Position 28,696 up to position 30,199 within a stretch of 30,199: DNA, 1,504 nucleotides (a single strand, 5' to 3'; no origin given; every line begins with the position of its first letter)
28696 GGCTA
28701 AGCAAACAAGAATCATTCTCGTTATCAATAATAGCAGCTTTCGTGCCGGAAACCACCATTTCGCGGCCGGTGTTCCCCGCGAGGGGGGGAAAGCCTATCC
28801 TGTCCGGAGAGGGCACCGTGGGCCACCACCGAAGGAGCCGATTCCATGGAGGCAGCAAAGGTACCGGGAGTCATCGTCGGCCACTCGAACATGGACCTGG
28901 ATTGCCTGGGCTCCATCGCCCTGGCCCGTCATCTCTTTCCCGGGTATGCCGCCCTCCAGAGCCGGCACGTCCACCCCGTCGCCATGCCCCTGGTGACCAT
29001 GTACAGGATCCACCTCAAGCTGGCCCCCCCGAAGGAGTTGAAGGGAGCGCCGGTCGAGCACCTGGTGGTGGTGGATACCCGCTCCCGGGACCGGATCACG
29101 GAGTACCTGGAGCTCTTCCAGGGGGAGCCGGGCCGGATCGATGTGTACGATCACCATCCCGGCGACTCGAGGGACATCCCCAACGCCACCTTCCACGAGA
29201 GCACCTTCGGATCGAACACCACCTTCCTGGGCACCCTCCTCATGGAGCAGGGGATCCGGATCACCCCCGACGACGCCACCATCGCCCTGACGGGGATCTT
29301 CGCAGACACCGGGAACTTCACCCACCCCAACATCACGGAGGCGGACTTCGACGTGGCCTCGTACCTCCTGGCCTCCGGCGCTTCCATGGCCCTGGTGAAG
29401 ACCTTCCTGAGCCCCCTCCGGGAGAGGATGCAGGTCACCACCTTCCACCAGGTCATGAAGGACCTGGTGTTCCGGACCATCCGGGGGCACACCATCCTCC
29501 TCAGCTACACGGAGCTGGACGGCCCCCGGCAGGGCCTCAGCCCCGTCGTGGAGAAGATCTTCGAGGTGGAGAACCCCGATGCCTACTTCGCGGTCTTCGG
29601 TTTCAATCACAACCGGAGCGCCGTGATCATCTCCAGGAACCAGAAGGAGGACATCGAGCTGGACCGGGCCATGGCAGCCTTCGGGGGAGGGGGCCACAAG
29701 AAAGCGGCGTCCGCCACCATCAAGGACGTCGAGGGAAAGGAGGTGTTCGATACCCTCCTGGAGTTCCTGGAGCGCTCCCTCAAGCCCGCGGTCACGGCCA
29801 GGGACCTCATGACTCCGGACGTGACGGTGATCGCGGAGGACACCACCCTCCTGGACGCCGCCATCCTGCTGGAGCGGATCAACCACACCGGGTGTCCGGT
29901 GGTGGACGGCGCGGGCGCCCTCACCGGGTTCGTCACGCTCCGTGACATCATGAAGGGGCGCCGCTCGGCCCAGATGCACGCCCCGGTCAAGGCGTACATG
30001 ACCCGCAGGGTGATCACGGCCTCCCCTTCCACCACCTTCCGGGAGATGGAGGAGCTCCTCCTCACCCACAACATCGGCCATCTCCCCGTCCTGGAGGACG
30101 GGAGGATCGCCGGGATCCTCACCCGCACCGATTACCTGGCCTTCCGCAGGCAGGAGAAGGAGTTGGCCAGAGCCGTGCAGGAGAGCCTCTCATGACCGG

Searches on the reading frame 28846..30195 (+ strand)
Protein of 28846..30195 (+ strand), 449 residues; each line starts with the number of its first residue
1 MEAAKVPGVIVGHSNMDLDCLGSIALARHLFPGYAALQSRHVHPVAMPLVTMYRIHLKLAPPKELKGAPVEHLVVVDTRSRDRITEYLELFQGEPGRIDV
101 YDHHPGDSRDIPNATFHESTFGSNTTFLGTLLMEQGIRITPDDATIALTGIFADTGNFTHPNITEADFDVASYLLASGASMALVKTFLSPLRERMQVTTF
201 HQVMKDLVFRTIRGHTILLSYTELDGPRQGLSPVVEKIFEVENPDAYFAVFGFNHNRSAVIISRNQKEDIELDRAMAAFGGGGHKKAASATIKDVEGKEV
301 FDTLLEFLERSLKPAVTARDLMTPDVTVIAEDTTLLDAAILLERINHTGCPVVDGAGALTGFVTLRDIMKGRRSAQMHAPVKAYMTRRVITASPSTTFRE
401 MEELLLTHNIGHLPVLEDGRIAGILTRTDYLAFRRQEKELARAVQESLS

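Call 21: search_protein_families(library=pfam, proteins=[window:28846-30195:+], max_evalue=0.001)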
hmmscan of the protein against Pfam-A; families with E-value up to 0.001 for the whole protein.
window:28846-30195:+ (449 aa): 3 families
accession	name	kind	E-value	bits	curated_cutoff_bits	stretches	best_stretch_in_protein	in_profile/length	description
PF00571.33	CBS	-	1.1e-27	96.6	24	2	381-432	1-53/57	CBS domain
PF01368.27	DHH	-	1.5e-08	35.4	28.1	1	9-151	3-125/125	DHH family, N-terminal domain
PF02272.25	DHHA1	-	1.9e-07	31.9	25.9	1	225-312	12-100/102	DHHA1 domain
